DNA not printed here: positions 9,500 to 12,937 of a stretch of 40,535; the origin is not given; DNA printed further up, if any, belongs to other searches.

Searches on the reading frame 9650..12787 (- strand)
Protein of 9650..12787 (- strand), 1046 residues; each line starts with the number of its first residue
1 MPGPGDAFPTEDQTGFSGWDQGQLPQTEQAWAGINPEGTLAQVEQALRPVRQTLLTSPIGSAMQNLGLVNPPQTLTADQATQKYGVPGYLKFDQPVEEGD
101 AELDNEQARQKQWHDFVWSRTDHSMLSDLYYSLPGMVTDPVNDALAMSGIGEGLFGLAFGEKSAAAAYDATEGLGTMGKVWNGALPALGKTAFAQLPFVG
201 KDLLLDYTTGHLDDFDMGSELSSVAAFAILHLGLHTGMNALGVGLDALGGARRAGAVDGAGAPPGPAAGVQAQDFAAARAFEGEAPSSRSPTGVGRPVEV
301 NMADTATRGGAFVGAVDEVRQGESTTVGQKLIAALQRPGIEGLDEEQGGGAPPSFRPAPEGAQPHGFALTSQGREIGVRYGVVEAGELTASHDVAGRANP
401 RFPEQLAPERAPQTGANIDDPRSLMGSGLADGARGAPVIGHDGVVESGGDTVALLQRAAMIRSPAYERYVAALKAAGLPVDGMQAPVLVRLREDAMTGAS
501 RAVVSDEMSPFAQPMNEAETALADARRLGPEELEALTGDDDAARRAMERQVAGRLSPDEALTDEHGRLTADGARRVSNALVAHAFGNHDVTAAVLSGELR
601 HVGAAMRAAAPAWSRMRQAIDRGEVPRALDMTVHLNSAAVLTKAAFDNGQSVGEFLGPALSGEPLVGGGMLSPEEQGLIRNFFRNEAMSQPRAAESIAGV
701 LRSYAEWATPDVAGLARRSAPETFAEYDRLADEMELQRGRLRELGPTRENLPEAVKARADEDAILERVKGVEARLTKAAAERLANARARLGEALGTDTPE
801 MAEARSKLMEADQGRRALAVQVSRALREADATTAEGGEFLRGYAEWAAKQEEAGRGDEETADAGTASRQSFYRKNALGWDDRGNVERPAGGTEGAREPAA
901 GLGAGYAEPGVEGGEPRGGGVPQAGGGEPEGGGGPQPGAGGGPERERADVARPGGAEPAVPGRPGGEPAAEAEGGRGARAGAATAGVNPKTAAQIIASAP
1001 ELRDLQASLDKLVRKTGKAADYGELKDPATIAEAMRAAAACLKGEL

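Call 10: search_protein_families(library=phrogs, proteins=[window:9650-12787:-], max_evalue=0.001)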
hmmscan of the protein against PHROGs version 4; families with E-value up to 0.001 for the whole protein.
window:9650-12787:- (1046 aa): 3 families
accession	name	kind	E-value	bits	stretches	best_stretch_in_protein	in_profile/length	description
phrog_5143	-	unknown function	8.1e-26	90.4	1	369-623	257-532/2204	-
phrog_2299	-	unknown function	2.9e-11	43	1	367-620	31-302/995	-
phrog_30975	-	unknown function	0.00034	21.8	1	42-115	72-147/164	-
